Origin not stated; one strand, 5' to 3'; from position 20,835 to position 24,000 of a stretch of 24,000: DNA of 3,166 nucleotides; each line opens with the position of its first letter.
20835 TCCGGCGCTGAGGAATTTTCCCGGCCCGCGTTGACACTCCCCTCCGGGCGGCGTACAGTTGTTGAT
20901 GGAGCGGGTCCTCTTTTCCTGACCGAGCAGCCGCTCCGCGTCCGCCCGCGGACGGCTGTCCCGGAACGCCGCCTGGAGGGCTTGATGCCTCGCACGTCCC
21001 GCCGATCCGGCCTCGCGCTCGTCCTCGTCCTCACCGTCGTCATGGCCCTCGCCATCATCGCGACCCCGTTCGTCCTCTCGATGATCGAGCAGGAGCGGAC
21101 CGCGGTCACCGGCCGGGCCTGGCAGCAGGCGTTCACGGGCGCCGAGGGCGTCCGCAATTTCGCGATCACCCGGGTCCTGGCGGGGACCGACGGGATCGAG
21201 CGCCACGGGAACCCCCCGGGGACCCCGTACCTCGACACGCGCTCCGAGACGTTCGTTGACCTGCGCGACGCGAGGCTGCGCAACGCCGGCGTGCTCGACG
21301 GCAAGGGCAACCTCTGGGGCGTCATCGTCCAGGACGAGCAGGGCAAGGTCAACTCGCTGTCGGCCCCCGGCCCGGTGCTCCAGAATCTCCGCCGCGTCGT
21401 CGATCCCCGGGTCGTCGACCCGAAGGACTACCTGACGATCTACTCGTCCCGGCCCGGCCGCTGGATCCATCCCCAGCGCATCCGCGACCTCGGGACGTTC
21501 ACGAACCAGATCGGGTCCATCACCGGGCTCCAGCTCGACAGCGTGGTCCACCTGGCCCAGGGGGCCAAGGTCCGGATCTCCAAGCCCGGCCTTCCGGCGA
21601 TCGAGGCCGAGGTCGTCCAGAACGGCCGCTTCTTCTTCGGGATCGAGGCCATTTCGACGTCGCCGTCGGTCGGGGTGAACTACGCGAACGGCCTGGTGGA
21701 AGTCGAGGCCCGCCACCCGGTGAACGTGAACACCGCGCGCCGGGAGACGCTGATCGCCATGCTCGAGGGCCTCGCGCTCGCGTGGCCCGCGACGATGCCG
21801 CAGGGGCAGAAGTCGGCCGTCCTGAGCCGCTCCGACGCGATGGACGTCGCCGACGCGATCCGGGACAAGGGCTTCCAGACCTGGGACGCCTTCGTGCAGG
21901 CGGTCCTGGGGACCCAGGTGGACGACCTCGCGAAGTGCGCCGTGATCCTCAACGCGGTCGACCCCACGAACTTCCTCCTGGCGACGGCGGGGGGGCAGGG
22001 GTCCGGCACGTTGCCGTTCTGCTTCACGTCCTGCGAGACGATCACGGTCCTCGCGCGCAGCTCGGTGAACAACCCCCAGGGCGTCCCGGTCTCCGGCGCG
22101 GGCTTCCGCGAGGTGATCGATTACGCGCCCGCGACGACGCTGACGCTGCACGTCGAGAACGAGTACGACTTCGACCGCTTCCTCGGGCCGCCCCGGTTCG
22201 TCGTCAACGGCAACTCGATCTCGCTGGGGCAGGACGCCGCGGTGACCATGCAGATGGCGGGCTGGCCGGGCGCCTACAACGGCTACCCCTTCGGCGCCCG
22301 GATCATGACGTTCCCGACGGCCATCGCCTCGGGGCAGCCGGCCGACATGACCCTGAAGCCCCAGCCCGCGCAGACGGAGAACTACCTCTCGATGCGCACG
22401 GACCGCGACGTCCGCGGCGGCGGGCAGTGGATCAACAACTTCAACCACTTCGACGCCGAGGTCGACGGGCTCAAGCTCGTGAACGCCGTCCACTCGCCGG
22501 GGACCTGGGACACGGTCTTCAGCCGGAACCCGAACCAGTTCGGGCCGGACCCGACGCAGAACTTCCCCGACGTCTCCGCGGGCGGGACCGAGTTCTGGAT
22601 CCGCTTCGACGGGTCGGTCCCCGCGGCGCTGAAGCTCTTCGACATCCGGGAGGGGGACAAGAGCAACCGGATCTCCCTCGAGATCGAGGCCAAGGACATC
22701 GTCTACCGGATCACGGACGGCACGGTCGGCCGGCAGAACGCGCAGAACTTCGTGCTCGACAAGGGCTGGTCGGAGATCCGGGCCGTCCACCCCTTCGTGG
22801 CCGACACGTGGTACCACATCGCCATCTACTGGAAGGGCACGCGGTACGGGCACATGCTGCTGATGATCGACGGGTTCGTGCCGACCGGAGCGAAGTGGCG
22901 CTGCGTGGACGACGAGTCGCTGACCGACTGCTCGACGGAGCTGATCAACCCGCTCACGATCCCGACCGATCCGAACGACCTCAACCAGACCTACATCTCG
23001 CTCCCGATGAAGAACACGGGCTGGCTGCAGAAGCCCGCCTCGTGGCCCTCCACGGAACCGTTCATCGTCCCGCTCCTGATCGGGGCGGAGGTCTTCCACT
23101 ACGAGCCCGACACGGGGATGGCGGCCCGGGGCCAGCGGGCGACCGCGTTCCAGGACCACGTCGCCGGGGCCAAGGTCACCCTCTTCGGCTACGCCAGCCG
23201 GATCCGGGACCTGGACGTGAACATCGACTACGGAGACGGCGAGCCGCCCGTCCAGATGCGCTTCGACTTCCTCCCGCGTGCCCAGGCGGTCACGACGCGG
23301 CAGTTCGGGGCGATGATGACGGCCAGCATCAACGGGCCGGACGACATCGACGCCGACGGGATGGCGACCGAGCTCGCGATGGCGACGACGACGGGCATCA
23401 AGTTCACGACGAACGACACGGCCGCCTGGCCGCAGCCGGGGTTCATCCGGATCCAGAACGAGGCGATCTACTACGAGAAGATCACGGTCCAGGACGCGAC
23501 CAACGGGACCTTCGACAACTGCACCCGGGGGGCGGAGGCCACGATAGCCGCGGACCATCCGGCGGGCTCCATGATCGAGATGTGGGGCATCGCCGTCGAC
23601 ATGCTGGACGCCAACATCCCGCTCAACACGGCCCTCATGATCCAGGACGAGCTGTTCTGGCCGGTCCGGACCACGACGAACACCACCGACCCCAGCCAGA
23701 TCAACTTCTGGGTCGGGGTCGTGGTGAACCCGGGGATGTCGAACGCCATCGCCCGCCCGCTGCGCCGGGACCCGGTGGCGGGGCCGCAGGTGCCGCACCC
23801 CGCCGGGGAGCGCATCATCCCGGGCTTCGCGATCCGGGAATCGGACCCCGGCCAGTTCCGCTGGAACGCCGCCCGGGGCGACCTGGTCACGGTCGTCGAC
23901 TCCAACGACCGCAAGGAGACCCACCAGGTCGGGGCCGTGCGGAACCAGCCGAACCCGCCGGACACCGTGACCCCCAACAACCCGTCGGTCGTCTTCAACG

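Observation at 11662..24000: FHA-headed hybrid T4P/T2SS-like (type IV filament) cluster with no motor or secretin in 12.3 kb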

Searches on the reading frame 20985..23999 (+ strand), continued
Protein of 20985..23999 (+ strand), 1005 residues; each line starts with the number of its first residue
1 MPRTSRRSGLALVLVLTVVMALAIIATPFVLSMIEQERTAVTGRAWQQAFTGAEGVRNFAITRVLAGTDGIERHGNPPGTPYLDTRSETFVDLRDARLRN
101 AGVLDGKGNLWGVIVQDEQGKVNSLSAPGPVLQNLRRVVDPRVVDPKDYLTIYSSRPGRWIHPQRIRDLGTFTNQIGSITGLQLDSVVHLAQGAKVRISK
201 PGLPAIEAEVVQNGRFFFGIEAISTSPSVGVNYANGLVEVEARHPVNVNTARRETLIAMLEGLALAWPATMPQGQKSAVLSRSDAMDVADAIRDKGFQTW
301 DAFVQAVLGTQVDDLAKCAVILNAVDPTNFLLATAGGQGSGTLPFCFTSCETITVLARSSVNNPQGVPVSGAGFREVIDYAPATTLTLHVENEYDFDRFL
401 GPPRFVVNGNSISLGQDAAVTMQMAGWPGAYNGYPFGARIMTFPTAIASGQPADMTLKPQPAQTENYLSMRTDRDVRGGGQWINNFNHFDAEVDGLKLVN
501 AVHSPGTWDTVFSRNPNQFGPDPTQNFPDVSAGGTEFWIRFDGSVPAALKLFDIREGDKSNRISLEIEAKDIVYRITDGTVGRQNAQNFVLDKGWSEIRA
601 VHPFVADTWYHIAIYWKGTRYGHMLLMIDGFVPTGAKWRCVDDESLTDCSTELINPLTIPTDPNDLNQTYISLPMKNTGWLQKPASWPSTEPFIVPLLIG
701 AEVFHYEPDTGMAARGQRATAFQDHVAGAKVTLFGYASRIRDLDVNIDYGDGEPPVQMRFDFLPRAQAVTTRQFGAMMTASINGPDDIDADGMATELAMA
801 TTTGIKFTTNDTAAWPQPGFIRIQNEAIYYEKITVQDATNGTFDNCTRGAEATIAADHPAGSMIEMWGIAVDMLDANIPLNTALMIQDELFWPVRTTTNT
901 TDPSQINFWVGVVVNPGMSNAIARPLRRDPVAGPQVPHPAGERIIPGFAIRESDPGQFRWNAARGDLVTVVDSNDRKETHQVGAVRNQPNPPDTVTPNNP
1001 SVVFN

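Call 69: fold_search(model_id=the predicted structure, library=pdb)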
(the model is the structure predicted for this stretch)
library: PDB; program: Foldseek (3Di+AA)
matches with E <= 10: 264; with E <= 0.001: 0
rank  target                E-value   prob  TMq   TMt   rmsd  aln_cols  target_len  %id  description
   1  5ik8_B                2.7e-03  0.57  0.08  0.19  22.1       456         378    9  Laminin A2LG45 I-form, G6/7 bound. (released 2016-08-10)
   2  2jd4_A                5.9e-03  0.41  0.08  0.19  21.4       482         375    9  Mouse laminin alpha1 chain, domains LG4-5 (released 2007-02-27)
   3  5ik4                  1.1e-02  0.28  0.07  0.18  20.6       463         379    8  Laminin A2LG45 C-form, Apo. (released 2016-08-10)
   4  9og7_C                1.3e-02  0.04  0.06  0.06  27.9       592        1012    9  APO SARS-COV-2-6P-MUT7 S PROTEIN 1 RBD UP CONFORMATION (released 2025-10-01)
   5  8vy2_A                2.1e-02  0.06  0.08  0.06  30.6       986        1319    8  Structure of mCELSR1 extracellular region containing CADH9-GAIN domains (released 2025-05-07)
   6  3asi                  3.2e-02  0.20  0.07  0.18  21.7       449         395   11  Alpha-Neurexin-1 ectodomain fragment; LNS5-EGF3-LNS6 (released 2011-04-13)
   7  3qcw_A                5.6e-02  0.15  0.08  0.08  21.7       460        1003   10  Structure of neurexin 1 alpha (domains LNS1-LNS6), no splice inserts (released 2011-06-15)
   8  4ra0_A                6.9e-02  0.15  0.07  0.18  20.3       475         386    8  An engineered Axl 'decoy receptor' effectively silences the Gas6-Axl signaling axis (released 2014-09-24)
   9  4cke_A                8.5e-02  0.03  0.05  0.06  28.9       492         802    6  Vaccinia virus capping enzyme complexed with SAH in P1 form (released 2014-03-19)
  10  3r05_A                8.9e-02  0.13  0.08  0.08  21.7       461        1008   10  Structure of neurexin 1 alpha (domains LNS1-LNS6), with splice insert SS3 (released 2011-06-15)
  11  5vxz_A                9.4e-02  0.10  0.07  0.17  23.0       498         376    9  High-affinity AXL decoy receptor (released 2017-06-21)
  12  8fr7_A                1.2e-01  0.03  0.06  0.05  29.2       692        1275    9  A hinge glycan regulates spike bending and impacts coronavirus infectivity (released 2023-10-04)
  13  8pvq                  1.3e-01  0.72  0.07  0.29  11.6       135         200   13  Crystal Structure of Human PTX3 C-terminal domain (released 2024-07-24)
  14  2c5d_A                1.3e-01  0.14  0.07  0.18  21.6       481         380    7  Structure of a minimal Gas6-Axl complex (released 2005-12-19)
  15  4cke_D                1.3e-01  0.03  0.05  0.06  28.9       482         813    6  Vaccinia virus capping enzyme complexed with SAH in P1 form (released 2014-03-19)
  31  7l3n_C                3.7e-01  0.02  0.07  0.07  27.8       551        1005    9  SARS-CoV 2 Spike Protein bound to LY-CoV555 (released 2021-02-03)
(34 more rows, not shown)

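Call 78: search_protein_families(library=pfam, proteins=[L030:19738-21168:+, L030:21310-22410:+, L030:22976-24232:+, L031:18872-20305:+, L031:20369-21649:+, L032:12263-13582:+, L032:14575-16521:+, L034:12396-14069:+, L034:18138-20834:+, L037:17188-18876:+], max_evalue=0.001)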
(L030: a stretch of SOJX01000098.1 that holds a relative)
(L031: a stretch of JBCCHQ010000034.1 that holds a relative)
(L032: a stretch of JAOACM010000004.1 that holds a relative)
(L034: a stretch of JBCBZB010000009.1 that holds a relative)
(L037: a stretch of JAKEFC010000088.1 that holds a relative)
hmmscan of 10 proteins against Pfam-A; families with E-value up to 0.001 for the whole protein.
L030:19738-21168:+ (477 aa): 1 family
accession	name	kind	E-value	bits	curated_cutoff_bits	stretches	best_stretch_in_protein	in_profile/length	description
PF01704.24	UDPGP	-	1.6e-37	129.7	22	1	79-407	24-337/413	UTP--glucose-1-phosphate uridylyltransferase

L030:21310-22410:+ (367 aa): 1 family
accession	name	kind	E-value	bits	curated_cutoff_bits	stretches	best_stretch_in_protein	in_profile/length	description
PF01702.25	TGT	-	7.6e-156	519.1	26.3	1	16-359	2-346/357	Queuine tRNA-ribosyltransferase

L030:22976-24232:+ (419 aa): 4 families
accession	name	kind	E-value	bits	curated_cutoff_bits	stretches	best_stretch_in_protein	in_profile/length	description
PF05221.23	AdoHcyase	-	4.9e-58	197.1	25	2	4-135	3-138/299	S-adenosyl-L-homocysteine hydrolase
PF00670.27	AdoHcyase_NAD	-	9.9e-51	172.5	27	1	185-346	1-161/162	S-adenosyl-L-homocysteine hydrolase, NAD binding domain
PF02826.25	2-Hacid_dh_C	-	1e-06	28.7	25.1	1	205-294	34-127/178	D-isomer specific 2-hydroxyacid dehydrogenase, NAD binding domain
PF07991.19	KARI_N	-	3e-06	27.4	20.6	1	205-300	2-101/165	Acetohydroxy acid isomeroreductase, NADPH-binding domain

L031:18872-20305:+ (478 aa): 3 families
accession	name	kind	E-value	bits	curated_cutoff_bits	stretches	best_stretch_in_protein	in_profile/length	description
PF10282.15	Lactonase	-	9.7e-05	22.2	21.7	0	131-201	196-265/344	Lactonase, 7-bladed beta-propeller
PF25174.1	Beta-prop_THOC3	-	0.00017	21.1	305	0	102-195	65-151/272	THOC3 beta-propeller domain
PF08450.18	SGL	-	0.00043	20.4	26.3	0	327-395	137-214/246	SMP-30/Gluconolactonase/LRE-like region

L031:20369-21649:+ (427 aa): 7 families
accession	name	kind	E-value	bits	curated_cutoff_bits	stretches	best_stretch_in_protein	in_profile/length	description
PF24684.1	Vgb_lyase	-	2.5e-20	72.9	50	1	58-285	15-253/290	Virginiamycin B lyase family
PF08450.18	SGL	-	9.6e-14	52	26.3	0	203-255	172-224/246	SMP-30/Gluconolactonase/LRE-like region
PF01436.27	NHL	-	6.8e-11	42.1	20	0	215-232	2-19/28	NHL repeat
PF22701.2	Mala_s_1-like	-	0.00025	21.3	27.5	0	220-276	93-151/195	Mal s 1 allergenic protein-like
PF13449.12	Phytase-like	-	0.00026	21.4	27.6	0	102-134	74-106/284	Esterase-like activity of phytase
PF07494.17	Reg_prop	-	0.00031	21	20.4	0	141-153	10-22/24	Two component regulator propeller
PF00404.24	Dockerin_1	-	0.00076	20.1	22.9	0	347-400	2-57/57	Dockerin type I domain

L032:12263-13582:+ (440 aa): 1 family
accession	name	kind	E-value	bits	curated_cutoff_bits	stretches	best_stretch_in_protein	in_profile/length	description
PF00275.25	EPSP_synthase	-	1.1e-118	397.1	22.8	1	13-429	2-417/417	EPSP synthase (3-phosphoshikimate 1-carboxyvinyltransferase)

L032:14575-16521:+ (649 aa): 2 families
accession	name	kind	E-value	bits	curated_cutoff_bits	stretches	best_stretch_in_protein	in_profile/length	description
PF00330.25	Aconitase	-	2e-107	360.5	28.7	2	8-284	2-306/463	Aconitase family (aconitate hydratase)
PF00694.25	Aconitase_C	-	3e-23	83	22.8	1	511-582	59-130/131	Aconitase C-terminal domain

L034:12396-14069:+ (558 aa): 0 families

L034:18138-20834:+ (899 aa): 1 family
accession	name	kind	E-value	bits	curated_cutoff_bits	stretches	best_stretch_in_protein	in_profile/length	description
PF05140.19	ResB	-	1.4e-17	64.1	24.6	1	323-387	201-267/486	ResB-like family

L037:17188-18876:+ (563 aa): 0 families

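Call 87: find_homologous_proteins(query=L003:13959-15104:+)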
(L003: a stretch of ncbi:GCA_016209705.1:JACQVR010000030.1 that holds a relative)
Query L003:13959-15104:+ (382 aa): 122 proteins with E <= 0.001 among 8000 candidates; the best 120 are listed.
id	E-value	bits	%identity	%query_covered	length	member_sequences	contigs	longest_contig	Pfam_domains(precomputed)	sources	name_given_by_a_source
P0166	7.7e-254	859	100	100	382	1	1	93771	-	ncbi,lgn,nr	ncbi:MAG: prepilin-type N-terminal cleavage/methylation domain-containing protein [Planctomycetes ba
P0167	4.1e-116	406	56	94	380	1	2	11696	-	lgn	-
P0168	1.2e-112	395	54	98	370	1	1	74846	-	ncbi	-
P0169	3.9e-108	380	50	96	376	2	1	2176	-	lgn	-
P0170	1.4e-107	378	52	94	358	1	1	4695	-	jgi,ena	-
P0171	6.8e-106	373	50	96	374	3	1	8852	PF07963.18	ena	-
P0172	1.5e-104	368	51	94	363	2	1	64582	-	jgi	jgi:hypothetical protein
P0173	1.5e-104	368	52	94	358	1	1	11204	-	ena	-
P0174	9.7e-104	365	50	94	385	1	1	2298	PF07963.18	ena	-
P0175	1.6e-102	361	50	94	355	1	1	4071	-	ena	-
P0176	4.1e-102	360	50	94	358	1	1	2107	-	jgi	jgi:hypothetical protein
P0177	4.5e-102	360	50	94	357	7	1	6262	-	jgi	jgi:hypothetical protein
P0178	1.8e-100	355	48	98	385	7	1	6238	-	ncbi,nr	ncbi:MAG TPA: prepilin-type N-terminal cleavage/methylation domain-containing protein [Planctomyceto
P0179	2.5e-99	351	49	94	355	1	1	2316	-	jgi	jgi:hypothetical protein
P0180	3.8e-99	350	50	94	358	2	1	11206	-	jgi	jgi:hypothetical protein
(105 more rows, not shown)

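Call 90: search_protein_families(library=ncbifam, alignment_id=A10, max_evalue=0.01)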
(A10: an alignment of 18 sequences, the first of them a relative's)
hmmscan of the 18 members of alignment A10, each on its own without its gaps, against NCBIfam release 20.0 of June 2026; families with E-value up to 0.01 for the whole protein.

A. member 1, P0168 (370 aa): 4 families
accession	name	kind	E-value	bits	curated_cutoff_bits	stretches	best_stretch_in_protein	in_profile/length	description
NF041013.1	T4P_ComGE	equivalog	1.5e-05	25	49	1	12-62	5-55/83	competence type IV pilus minor pilin ComGE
TIGR01707.1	gspI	equivalog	0.0026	18.2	44.35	0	12-36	1-25/101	type II secretion system minor pseudopilin GspI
NF006453.0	PRK08808.1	equivalog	0.0053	15.8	295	1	6-72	2-64/211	type II secretion system protein J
TIGR02599.1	TIGR02599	subfamily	0.006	15.9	256.5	1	12-76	1-65/361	Verru_Chthon cassette protein C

B. families by the number of members that match (of 18 scanned): 18 families
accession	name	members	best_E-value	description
NF041013.1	T4P_ComGE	16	1.5e-05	competence type IV pilus minor pilin ComGE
TIGR02599.1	TIGR02599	10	8.1e-07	Verru_Chthon cassette protein C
TIGR01707.1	gspI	10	9.3e-07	type II secretion system minor pseudopilin GspI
TIGR02523.1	type_IV_pilV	9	9e-10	type IV pilus modification protein PilV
TIGR01708.2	typeII_sec_gspH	9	3e-06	type II secretion system minor pseudopilin GspH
NF041002.1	pilin_ComGF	8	5.7e-05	competence type IV pilus minor pilin ComGF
NF047828.1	T3SSXpsI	7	3.3e-07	type II secretion system protein XpsI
TIGR02532.1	IV_pilin_GFxxxE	7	4.7e-07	prepilin-type N-terminal cleavage/methylation domain-containing protein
NF006453.0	PRK08808.1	7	0.00011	type II secretion system protein J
TIGR01711.1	gspJ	4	0.00012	type II secretion system minor pseudopilin GspJ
NF007848.0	PRK10557.1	3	0.0005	prepilin peptidase-dependent protein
TIGR02598.1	TIGR02598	2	3.4e-06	Verru_Chthon cassette protein B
NF038304.1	EPS_HpsC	1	0.00049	hormogonium polysaccharide secretion pseudopilin HpsC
NF007862.0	PRK10574.1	1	0.0022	prepilin peptidase-dependent pilin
NF040982.1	ComGD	1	0.0027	competence type IV pilus minor pilin ComGD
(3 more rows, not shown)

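Call 91: search_protein_representatives(protein=window:20985-23999:+)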
Query: 1005 residues. Proteins with E-value up to 0.001 (for the whole library): 303; up to 1e-10: 206; up to 1e-30: 50. The best 150 are listed.
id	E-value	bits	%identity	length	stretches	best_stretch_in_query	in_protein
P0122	1.4e-274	930.3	50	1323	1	14-985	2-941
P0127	1.7e-252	857.2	49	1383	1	5-993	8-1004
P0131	1.4e-206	705.2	42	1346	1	5-996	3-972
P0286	3.4e-172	591.3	40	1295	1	6-983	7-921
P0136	1.8e-151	522.7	40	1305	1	5-979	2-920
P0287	6.8e-151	520.8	39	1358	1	2-993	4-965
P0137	1.7e-150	519.5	39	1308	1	5-988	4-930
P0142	1.7e-145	503.0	41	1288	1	6-981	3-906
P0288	7.5e-141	487.6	37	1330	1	8-982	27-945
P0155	6.6e-136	471.2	39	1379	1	3-992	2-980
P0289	6.5e-133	461.3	38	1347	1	10-998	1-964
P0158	3.5e-124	432.4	45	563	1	6-599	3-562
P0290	4.2e-124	432.1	38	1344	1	4-982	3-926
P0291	5.9e-103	362.1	39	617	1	10-628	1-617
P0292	6.7e-103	362.0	35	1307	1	5-973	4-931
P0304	1.3e-64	235.2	31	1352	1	7-993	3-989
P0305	1.3e-64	235.2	30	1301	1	4-982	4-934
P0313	1.3e-51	192.2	33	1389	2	99-898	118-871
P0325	2.3e-32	128.4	31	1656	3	487-871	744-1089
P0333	1.7e-26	109.0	33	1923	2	159-632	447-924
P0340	1.4e-24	102.7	35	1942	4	7-140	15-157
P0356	1.8e-22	95.7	37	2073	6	7-149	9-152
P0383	2.2e-19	85.5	33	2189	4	145-403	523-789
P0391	1.2e-17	79.8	32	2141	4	5-138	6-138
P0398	4.9e-17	77.7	35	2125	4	6-66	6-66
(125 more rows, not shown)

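Call 92: list_cluster_members(proteins=[P0304, P0305, P0313, P0325, P0333, P0340, P0356, P0383, P0391, P0398])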
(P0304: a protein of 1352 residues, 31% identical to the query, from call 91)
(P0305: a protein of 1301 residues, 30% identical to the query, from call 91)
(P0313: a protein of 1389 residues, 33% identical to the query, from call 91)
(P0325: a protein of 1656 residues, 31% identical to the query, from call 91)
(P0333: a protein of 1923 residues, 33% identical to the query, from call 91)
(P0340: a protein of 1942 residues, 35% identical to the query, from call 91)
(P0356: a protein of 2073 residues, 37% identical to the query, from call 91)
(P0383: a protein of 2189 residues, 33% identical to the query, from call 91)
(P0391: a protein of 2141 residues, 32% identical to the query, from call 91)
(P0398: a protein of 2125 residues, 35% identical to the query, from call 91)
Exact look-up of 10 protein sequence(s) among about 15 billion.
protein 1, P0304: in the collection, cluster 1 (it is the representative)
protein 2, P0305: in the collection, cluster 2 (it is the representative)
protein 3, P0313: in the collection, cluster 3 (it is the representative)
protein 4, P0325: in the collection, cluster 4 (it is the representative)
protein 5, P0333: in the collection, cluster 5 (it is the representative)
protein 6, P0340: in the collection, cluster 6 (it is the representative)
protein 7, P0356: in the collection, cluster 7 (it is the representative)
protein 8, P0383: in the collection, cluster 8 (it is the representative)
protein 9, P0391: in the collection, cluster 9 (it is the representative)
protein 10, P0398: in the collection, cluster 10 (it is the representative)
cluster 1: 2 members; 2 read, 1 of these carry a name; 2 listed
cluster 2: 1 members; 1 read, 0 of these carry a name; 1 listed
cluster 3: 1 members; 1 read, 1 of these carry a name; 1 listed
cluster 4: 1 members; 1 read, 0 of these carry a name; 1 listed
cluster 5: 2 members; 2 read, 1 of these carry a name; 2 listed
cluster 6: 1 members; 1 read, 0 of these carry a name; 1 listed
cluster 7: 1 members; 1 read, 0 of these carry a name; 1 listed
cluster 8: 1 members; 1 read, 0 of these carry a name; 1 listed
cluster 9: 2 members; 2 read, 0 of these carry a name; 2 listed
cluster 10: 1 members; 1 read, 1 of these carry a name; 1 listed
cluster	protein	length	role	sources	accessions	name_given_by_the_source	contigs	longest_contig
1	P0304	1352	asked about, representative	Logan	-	-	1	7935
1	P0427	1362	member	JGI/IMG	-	hypothetical protein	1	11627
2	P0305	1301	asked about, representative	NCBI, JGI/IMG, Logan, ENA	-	-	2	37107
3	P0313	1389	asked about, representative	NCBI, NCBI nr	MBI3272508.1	MAG: hypothetical protein HYZ53_26190 [Planctomycetes bacterium] | hypothetical protein [Planctomycetota bacterium]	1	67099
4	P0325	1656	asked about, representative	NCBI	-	-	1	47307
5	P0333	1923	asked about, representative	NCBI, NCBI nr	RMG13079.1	MAG: hypothetical protein D6731_12730 [Planctomycetota bacterium]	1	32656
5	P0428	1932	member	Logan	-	-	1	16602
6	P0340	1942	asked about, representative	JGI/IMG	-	-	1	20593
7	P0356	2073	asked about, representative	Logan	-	-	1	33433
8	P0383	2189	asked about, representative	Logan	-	-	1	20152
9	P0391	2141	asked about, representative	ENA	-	-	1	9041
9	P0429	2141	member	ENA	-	-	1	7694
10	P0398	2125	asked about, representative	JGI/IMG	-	hypothetical protein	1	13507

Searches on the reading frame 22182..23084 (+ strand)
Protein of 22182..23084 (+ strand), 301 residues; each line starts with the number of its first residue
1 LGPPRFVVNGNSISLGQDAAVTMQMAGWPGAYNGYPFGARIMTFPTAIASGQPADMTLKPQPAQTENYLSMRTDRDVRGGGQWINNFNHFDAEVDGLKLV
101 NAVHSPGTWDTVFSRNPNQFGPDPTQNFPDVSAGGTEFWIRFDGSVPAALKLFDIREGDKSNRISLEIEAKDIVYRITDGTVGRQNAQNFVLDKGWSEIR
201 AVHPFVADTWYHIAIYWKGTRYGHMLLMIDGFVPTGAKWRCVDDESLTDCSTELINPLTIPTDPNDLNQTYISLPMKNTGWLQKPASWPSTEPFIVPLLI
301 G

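Call 94: search_protein_families(library=pfam, proteins=[window:22182-23084:+], max_evalue=5)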
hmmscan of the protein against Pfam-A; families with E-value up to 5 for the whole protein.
seq(301 aa): 2 families
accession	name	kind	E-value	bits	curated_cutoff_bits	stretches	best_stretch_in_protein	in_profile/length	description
PF13385.13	Laminin_G_3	-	0.00014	22.5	27.6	1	133-231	18-99/151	Concanavalin A-like lectin/glucanases superfamily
PF20939.2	MsrA_helical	-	0.09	13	23.7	1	89-101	28-40/51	Selenoprotein methionine sulfoxide reductase A, helical domain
